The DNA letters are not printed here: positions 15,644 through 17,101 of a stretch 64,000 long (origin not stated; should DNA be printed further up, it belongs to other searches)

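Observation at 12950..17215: Peptide + radical-SAM/SPASM + NB-ARC-like STAND/TPR operon between lpxA and lpxB (Fxs/triceptide-like RiPP system or STAND defence module)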

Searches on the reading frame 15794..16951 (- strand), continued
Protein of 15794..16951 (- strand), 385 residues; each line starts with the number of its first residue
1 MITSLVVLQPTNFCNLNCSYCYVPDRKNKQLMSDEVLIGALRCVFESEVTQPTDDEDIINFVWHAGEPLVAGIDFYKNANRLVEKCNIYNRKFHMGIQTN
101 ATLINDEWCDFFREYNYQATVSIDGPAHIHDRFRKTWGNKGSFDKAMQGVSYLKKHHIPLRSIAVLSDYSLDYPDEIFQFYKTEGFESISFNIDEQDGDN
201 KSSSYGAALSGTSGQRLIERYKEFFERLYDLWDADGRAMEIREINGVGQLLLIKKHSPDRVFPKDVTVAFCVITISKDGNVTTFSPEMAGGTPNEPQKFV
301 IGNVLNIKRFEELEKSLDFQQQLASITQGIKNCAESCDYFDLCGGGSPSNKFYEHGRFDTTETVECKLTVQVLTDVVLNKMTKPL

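Call 28: find_related_loci(query=A1, collection=metagenome_contigs, flank=8000)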
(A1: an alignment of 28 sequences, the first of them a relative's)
Query A1 (385 aa) in metagenome_contigs; peptide patterns used: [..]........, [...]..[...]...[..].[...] (x = any residue, [..] = any of these).
600 stretches matched a pattern (row limit reached: there are more); 522 encode a relative of the query (tblastn E <= 1e-3); the best 80 are kept; 80 distinct loci.
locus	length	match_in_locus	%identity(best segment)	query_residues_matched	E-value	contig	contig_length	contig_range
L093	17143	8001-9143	43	1-381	2e-113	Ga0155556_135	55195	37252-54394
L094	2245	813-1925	41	1-381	1e-105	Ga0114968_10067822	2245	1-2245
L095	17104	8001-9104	40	5-385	6e-93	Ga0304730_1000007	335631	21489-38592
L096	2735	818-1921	40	5-385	1e-95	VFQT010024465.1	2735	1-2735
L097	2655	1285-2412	39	1-384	3e-93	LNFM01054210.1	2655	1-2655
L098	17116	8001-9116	39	3-385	5e-90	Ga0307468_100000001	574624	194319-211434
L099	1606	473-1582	40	5-385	8e-96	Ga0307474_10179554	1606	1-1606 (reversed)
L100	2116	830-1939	39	5-385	3e-94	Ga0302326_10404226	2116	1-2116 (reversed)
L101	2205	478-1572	39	4-385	4e-93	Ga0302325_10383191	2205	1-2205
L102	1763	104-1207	38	5-385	2e-94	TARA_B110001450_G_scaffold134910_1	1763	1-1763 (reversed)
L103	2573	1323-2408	38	5-382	7e-90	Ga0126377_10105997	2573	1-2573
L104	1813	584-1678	40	5-381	4e-91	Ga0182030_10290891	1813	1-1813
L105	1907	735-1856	37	5-383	1e-90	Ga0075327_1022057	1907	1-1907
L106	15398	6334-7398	41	5-378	6e-86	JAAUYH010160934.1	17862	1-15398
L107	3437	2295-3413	39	5-383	8e-87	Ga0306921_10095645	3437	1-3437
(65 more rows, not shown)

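Call 33: search_protein_families(library=pfam, proteins=[L009:3496-5751:+, L009:7178-9700:+, L005:7122-7952:+, L092:9161-10021:+, L010:6394-7074:+, L090:5366-6178:-, L005:1-5553:+, L090:2-3733:+], max_evalue=0.001)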
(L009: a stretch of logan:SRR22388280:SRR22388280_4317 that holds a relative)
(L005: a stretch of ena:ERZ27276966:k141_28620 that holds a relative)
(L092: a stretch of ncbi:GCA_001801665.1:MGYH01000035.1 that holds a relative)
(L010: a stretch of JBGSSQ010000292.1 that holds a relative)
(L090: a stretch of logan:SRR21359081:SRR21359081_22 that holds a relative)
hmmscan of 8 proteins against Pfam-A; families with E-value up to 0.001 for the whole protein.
L009:3496-5751:+ (751 aa): 6 families
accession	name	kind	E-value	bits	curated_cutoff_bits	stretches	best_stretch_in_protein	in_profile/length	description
PF13424.12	TPR_12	-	1.2e-22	80.3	30.1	3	532-606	3-77/77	Tetratricopeptide repeat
PF13374.12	TPR_10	-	6.9e-19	67.7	27.5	1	573-610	1-38/42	Tetratricopeptide repeat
PF24885.1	TPR_NPHP3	-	1.3e-11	44.8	100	1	510-609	119-218/239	Nephrocystin-3 TPR domain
PF13181.12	TPR_8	-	1.6e-07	31.4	25.7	0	617-635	2-20/34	Tetratricopeptide repeat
PF25000.1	DUF7779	-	1.9e-07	31.7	27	1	273-341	4-89/95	Domain of unknown function (DUF7779)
PF13191.12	AAA_16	-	6e-05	24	32.6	0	44-143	2-104/167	AAA ATPase domain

L009:7178-9700:+ (840 aa): 2 families
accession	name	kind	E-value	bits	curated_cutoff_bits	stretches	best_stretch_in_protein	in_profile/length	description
PF13191.12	AAA_16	-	1.2e-06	29.6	32.6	1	51-110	2-63/167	AAA ATPase domain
PF05729.18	NACHT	-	0.00098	19.4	26.7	0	72-201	2-164/167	NACHT domain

L005:7122-7952:+ (276 aa): 0 families

L092:9161-10021:+ (286 aa): 4 families
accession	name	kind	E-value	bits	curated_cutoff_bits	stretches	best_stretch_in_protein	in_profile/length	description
PF13975.11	gag-asp_proteas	-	8.7e-15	55.5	28.2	2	199-233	3-37/92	gag-polyprotein putative aspartyl protease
PF13650.11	Asp_protease_2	-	3.7e-14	53.6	24.3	2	50-150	2-89/90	Aspartyl protease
PF00077.25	RVP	-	1.4e-06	29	20.7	0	198-224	8-34/101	Retroviral aspartyl protease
PF09668.16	Asp_protease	-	0.0003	21.3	26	0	199-225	14-40/109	Aspartyl protease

L010:6394-7074:+ (227 aa): 1 family
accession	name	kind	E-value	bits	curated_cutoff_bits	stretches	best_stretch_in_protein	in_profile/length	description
PF00856.33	SET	-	4.8e-09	37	22.4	1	1-115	4-104/105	SET domain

L090:5366-6178:- (270 aa): 0 families

L005:1-5553:+ (1850 aa): 10 families
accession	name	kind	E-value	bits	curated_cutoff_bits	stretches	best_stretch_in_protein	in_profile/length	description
PF00975.26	Thioesterase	-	3.6e-17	63.8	26.4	1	145-266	2-121/226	Thioesterase domain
PF13424.12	TPR_12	-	1.4e-15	57.7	30.1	1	1678-1729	3-54/77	Tetratricopeptide repeat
PF00550.31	PP-binding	-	7.9e-12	45.7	20.8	1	53-116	3-65/67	Phosphopantetheine attachment site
PF13181.12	TPR_8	-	1.3e-07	31.6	25.7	0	1636-1664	1-29/34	Tetratricopeptide repeat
PF13374.12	TPR_10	-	1.3e-06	28.7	27.5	0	1680-1716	4-40/42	Tetratricopeptide repeat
PF25199.1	nSTAND_NTPase5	-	5.1e-05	23.6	34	0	1205-1301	34-108/145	Novel STAND NTPase 5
PF25000.1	DUF7779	-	0.0001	22.9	27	0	1461-1500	51-92/95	Domain of unknown function (DUF7779)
PF00931.28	NB-ARC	-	0.00032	20.5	23.5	0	1211-1327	17-142/248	NB-ARC domain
PF13191.12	AAA_16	-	0.00055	20.9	32.6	0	1188-1229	1-41/167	AAA ATPase domain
PF00515.34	TPR_1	-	0.00092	19.4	27.8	0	1553-1575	8-30/34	Tetratricopeptide repeat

L090:2-3733:+ (1243 aa): 18 families
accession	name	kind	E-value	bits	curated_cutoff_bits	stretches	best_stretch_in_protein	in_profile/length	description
PF13424.12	TPR_12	-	1.2e-30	105.9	30.1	4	1002-1075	2-76/77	Tetratricopeptide repeat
PF00515.34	TPR_1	-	4.6e-22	77.3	27.8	1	1046-1073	3-30/34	Tetratricopeptide repeat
PF07719.23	TPR_2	-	9.4e-20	69.5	27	0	915-942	3-30/34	Tetratricopeptide repeat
PF13374.12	TPR_10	-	1e-17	64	27.5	1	915-950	4-39/42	Tetratricopeptide repeat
PF13176.12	TPR_7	-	1.9e-12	46.6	27.9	0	1047-1075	2-29/36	Tetratricopeptide repeat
PF13181.12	TPR_8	-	1e-09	38.2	25.7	0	916-944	4-32/34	Tetratricopeptide repeat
PF24885.1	TPR_NPHP3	-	9.4e-08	32.2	100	0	971-1078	109-217/239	Nephrocystin-3 TPR domain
PF13173.12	AAA_14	-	1.5e-07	31.9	27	0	460-576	3-106/129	AAA domain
PF13428.12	TPR_14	-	2.5e-07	31.2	23.5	0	1046-1087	3-42/44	Tetratricopeptide repeat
PF25199.1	nSTAND_NTPase5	-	3.6e-07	30.5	34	0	105-218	39-135/145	Novel STAND NTPase 5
PF17874.7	TPR_MalT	-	1.5e-06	28.1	45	0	919-1036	46-155/336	MalT-like TPR region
PF14559.12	TPR_19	-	4.3e-05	24.2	25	0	979-1030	10-52/68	Tetratricopeptide repeat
PF05729.18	NACHT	-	4.5e-05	23.8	26.7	0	109-196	2-99/167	NACHT domain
PF13174.12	TPR_6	-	0.00013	22.8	26.3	0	1047-1066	3-22/33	Tetratricopeptide repeat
PF24883.2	NPHP3_N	-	0.00027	21.6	24.8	0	105-143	20-58/164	Nephrocystin 3, N-terminal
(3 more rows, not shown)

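Call 34: search_protein_families(library=ncbifam, proteins=[L009:3496-5751:+, L009:7178-9700:+, L005:7122-7952:+, L005:1-5553:+, L056:12233-14749:-, L056:7977-9077:+, L070:8540-11053:+, L070:2051-3295:+, L062:7947-9089:+], max_evalue=0.00001)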
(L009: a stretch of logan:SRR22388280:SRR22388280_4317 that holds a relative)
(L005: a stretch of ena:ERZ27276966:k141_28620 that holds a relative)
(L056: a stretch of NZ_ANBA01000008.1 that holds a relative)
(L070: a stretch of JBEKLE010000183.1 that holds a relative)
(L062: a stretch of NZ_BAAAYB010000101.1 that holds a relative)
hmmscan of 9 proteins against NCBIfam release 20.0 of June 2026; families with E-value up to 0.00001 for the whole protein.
L009:3496-5751:+ (751 aa): 3 families
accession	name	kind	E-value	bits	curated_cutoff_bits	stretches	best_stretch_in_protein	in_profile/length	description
NF040586.1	FxSxx_TPR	equivalog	2.9e-63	214.6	300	2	41-348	5-337/830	FxSxx-COOH system tetratricopeptide repeat protein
NF053617.1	SARPRegAfsRStmc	equivalog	9.3e-13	47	1430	0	41-227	295-496/986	SARP-family global regulator AfsR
NF041717.1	HaaA_phane_TPR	equivalog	4.3e-08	31.7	1125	0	145-230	221-314/882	cyclophane-containing RiPP biosynthesis TPR protein HaaT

L009:7178-9700:+ (840 aa): 1 family
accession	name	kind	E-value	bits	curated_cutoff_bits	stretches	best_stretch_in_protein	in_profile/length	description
NF040586.1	FxSxx_TPR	equivalog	2.7e-16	59.2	300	1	52-210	9-174/830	FxSxx-COOH system tetratricopeptide repeat protein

L005:7122-7952:+ (276 aa): 0 families

L005:1-5553:+ (1850 aa): 7 families
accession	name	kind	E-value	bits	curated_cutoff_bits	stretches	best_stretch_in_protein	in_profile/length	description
NF040586.1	FxSxx_TPR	equivalog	1.3e-93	315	300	2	1185-1728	4-564/830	FxSxx-COOH system tetratricopeptide repeat protein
NF040607.1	mycolic_Pks13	equivalog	5.4e-15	53.9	2100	1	91-243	1369-1515/1680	polyketide synthase Pks13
NF007605.2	PRK10252.1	equivalog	2.8e-12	45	2400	1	2-243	929-1165/1292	enterobactin non-ribosomal peptide synthetase EntF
TIGR03443.1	alpha_am_amid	equivalog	1.6e-07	29.1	1030.1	1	40-171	840-965/1390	L-aminoadipate-semialdehyde dehydrogenase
NF053617.1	SARPRegAfsRStmc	equivalog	9.3e-07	27.2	1430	0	1185-1382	294-500/986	SARP-family global regulator AfsR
NF004282.0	PRK05691.1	subfamily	1.4e-06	24.6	4090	1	2-128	1594-1715/4334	non-ribosomal peptide synthase/polyketide synthase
NF038078.1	NRPS_MxcG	equivalog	6.5e-06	23.7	2300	1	1-120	927-1043/1442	myxochelin non-ribosomal peptide synthetase MxcG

L056:12233-14749:- (838 aa): 3 families
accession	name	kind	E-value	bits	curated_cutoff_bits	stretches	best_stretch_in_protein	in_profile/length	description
NF040586.1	FxSxx_TPR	equivalog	6.6e-79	266.3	300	2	578-824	478-724/830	FxSxx-COOH system tetratricopeptide repeat protein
NF053617.1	SARPRegAfsRStmc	equivalog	1.5e-14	52.9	1430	1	145-358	292-499/986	SARP-family global regulator AfsR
TIGR03504.1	FimV_Cterm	subfamily_domain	4.9e-12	45.7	30.65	0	703-725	4-26/44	FimV/HubP family polar landmark protein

L056:7977-9077:+ (366 aa): 53 families (the best 25 are shown)
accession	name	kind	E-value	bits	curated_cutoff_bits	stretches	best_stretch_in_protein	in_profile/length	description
NF041718.1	rSAM_phane_AMC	equivalog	8.6e-164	544.8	425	1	2-364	1-361/362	cyclophane-forming radical SAM peptide maturase AmcB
TIGR04261.1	rSAM_GlyRichRpt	subfamily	1.2e-82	277.9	310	1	11-360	1-357/363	cyclophane-forming radical SAM/SPASM peptide maturase GrrM/OscB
TIGR03942.1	sulfatase_rSAM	equivalog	2.1e-45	155.3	349.45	1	15-353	9-347/363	anaerobic sulfatase maturase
NF041298.1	rSAM_mat_DynA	equivalog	7.5e-41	140.3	450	1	10-351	4-341/356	dynobactin maturation radical SAM/SPASM protein DynA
NF041300.1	rSAM_mat_DarW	exception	3.2e-37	128.4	650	1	8-350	42-385/415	radical SAM/SPASM peptide maturase DarW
NF041707.1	rSAM_YhhB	equivalog_domain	1.2e-36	126.4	445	1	7-359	2-360/369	cyclophane-forming radical SAM/SPASM peptide maturase YhhB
NF010308.0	PRK13745.1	equivalog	1.9e-31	109.4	484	1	9-189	15-201/412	anaerobic sulfatase-maturation protein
TIGR04163.1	rSAM_cobopep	equivalog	5.6e-30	104.4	375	1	8-358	65-414/428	peptide-modifying radical SAM enzyme CbpB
NF038005.1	rSAM_mat_DarE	equivalog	5.3e-29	101.2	650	1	9-335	76-405/432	darobactin maturation radical SAM/SPASM protein DarE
TIGR04269.1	SAM_SPASM_FxsB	subfamily_domain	3.5e-28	98.7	370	1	8-354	3-356/363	FxsB family cyclophane-forming radical SAM/SPASM peptide maturase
NF010321.0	PRK13758.1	equivalog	1.8e-25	89.9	441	1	9-355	6-354/370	anaerobic sulfatase-maturase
NF047865.1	rSAM_PapB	equivalog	1.4e-22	80.4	340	1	7-330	3-316/330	PapB family radical SAM/SPASM ranthipeptide maturase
TIGR04083.1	rSAM_pep_methan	hypoth_equivalog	2.5e-22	79.3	300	1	9-334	2-314/376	TIGR04083 family peptide-modifying radical SAM enzyme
TIGR04496.1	rSAM_XyeB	equivalog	2.7e-21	75.7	450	1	8-361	5-367/385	cyclophane-forming radical SAM/SPASM peptide maturase XyeB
TIGR03978.1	rSAM_paired_1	equivalog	3.4e-20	72.2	370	1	9-186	84-265/466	His-Xaa-Ser system radical SAM maturase HxsB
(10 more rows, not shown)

L070:8540-11053:+ (837 aa): 3 families
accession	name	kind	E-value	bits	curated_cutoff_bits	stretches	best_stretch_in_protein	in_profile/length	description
NF040586.1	FxSxx_TPR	equivalog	6.7e-84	282.9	300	2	162-547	4-370/830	FxSxx-COOH system tetratricopeptide repeat protein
NF053617.1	SARPRegAfsRStmc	equivalog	2.1e-19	69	1430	1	150-368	283-500/986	SARP-family global regulator AfsR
NF058526.1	Thoeris_type3_ThcB4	equivalog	1e-06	27.8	220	0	20-99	129-210/375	Thoeris type III anti-phage system protein ThcB4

L070:2051-3295:+ (414 aa): 51 families (the best 25 are shown)
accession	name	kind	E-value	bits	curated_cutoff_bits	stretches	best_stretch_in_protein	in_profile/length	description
TIGR04261.1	rSAM_GlyRichRpt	subfamily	7.2e-91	304.9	310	1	13-362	1-359/363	cyclophane-forming radical SAM/SPASM peptide maturase GrrM/OscB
NF041718.1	rSAM_phane_AMC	equivalog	2.9e-74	250.2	425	1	9-360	6-357/362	cyclophane-forming radical SAM peptide maturase AmcB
TIGR03942.1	sulfatase_rSAM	equivalog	2.9e-39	135.2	349.45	1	17-226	9-221/363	anaerobic sulfatase maturase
NF041298.1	rSAM_mat_DynA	equivalog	6.1e-36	124.1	450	1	9-189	1-181/356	dynobactin maturation radical SAM/SPASM protein DynA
NF041707.1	rSAM_YhhB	equivalog_domain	4.3e-34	118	445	1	13-351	6-353/369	cyclophane-forming radical SAM/SPASM peptide maturase YhhB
NF010308.0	PRK13745.1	equivalog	1.2e-33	116.7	484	1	7-199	11-206/412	anaerobic sulfatase-maturation protein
NF047865.1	rSAM_PapB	equivalog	1.8e-27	96.5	340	1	12-192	6-185/330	PapB family radical SAM/SPASM ranthipeptide maturase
TIGR04163.1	rSAM_cobopep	equivalog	3.9e-24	85.2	375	1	6-193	61-246/428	peptide-modifying radical SAM enzyme CbpB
TIGR04083.1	rSAM_pep_methan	hypoth_equivalog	3.6e-23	82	300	1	11-188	2-170/376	TIGR04083 family peptide-modifying radical SAM enzyme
NF010321.0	PRK13758.1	equivalog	4.8e-23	81.9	441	1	8-191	3-190/370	anaerobic sulfatase-maturase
TIGR03978.1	rSAM_paired_1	equivalog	3e-22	79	370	1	10-371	84-459/466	His-Xaa-Ser system radical SAM maturase HxsB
TIGR04068.1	rSAM_ocin_clost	equivalog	4.7e-22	78.5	500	1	11-163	86-241/462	Cys-rich peptide radical SAM maturase CcpM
NF038005.1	rSAM_mat_DarE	equivalog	1.5e-20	73.4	650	1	7-173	72-236/432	darobactin maturation radical SAM/SPASM protein DarE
NF041300.1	rSAM_mat_DarW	exception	6.7e-20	71.3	650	1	4-189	36-220/415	radical SAM/SPASM peptide maturase DarW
TIGR04269.1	SAM_SPASM_FxsB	subfamily_domain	9.1e-20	71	370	1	12-350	5-352/363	FxsB family cyclophane-forming radical SAM/SPASM peptide maturase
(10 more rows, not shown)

L062:7947-9089:+ (380 aa): 40 families (the best 25 are shown)
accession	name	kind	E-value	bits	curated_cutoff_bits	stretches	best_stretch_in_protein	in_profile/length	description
NF041718.1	rSAM_phane_AMC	equivalog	4.5e-158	526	425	1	11-374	1-361/362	cyclophane-forming radical SAM peptide maturase AmcB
TIGR04261.1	rSAM_GlyRichRpt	subfamily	8.1e-77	258.7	310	1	20-369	1-356/363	cyclophane-forming radical SAM/SPASM peptide maturase GrrM/OscB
TIGR03942.1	sulfatase_rSAM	equivalog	5.3e-38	131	349.45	1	26-194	11-182/363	anaerobic sulfatase maturase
NF041298.1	rSAM_mat_DynA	equivalog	1e-34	120.1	450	1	19-189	4-175/356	dynobactin maturation radical SAM/SPASM protein DynA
NF041707.1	rSAM_YhhB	equivalog_domain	1.7e-31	109.5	445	1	26-376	12-367/369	cyclophane-forming radical SAM/SPASM peptide maturase YhhB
NF041300.1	rSAM_mat_DarW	exception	5.1e-31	107.9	650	1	19-373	44-397/415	radical SAM/SPASM peptide maturase DarW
TIGR04269.1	SAM_SPASM_FxsB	subfamily_domain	1e-26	93.9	370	1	18-361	4-353/363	FxsB family cyclophane-forming radical SAM/SPASM peptide maturase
NF010308.0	PRK13745.1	equivalog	8.2e-26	90.9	484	1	20-196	17-198/412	anaerobic sulfatase-maturation protein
TIGR04163.1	rSAM_cobopep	equivalog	5.2e-24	84.8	375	1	10-189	58-236/428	peptide-modifying radical SAM enzyme CbpB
NF038005.1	rSAM_mat_DarE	equivalog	1e-21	77.2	650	1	20-191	78-249/432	darobactin maturation radical SAM/SPASM protein DarE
NF010321.0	PRK13758.1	equivalog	3.3e-19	69.3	441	1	25-176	14-169/370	anaerobic sulfatase-maturase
TIGR04083.1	rSAM_pep_methan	hypoth_equivalog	1.2e-17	63.9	300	1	23-190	7-166/376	TIGR04083 family peptide-modifying radical SAM enzyme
NF047865.1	rSAM_PapB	equivalog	2.9e-16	59.6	340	1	26-179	13-167/330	PapB family radical SAM/SPASM ranthipeptide maturase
TIGR04496.1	rSAM_XyeB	equivalog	5.5e-15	54.9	450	1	25-369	13-365/385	cyclophane-forming radical SAM/SPASM peptide maturase XyeB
TIGR03978.1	rSAM_paired_1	equivalog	7.5e-14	51.3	370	1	15-198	82-267/466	His-Xaa-Ser system radical SAM maturase HxsB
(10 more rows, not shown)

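Call 51: search_solved_structures(query=window:15794-16951:-, max_evalue=0.00001)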
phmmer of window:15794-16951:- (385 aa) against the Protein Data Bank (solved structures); distinct sequences matched with E-value up to 0.00001: 4.
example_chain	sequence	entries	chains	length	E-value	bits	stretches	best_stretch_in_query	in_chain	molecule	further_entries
4k37_A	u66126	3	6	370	1.2e-25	93.7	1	4-347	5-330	Anaerobic sulfatase-maturating enzyme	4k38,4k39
4k36_A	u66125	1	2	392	1.5e-25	93.4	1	4-347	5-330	Anaerobic sulfatase-maturating enzyme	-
9gm3_A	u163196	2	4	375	1.1e-13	54.4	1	10-374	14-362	ChlB radical SAM domain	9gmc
5wgg_A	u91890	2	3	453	8.1e-09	38.3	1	7-191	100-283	Radical SAM domain protein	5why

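Call 81: search_protein_families(library=padloc, proteins=[L009:7178-9700:+, L009:3496-5751:+, L090:2-3733:+], max_evalue=0.001)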
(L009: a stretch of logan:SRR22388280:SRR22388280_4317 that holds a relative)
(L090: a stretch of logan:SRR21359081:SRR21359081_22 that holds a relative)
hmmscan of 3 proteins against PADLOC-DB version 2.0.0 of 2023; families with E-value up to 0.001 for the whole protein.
L009:7178-9700:+ (840 aa): 1 family
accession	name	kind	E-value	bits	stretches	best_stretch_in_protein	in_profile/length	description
PDLC04984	PDC-S27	-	3.7e-05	20.8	1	51-137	4-86/474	-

L009:3496-5751:+ (751 aa): 0 families

L090:2-3733:+ (1243 aa): 2 families
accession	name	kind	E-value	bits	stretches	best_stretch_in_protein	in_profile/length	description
PDLC01169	TPR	-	2.8e-09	34.7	0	905-1035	100-220/252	TPR repeats containing protein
PDLC04140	mad8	-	3e-05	21.7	0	108-205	28-124/314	mads_8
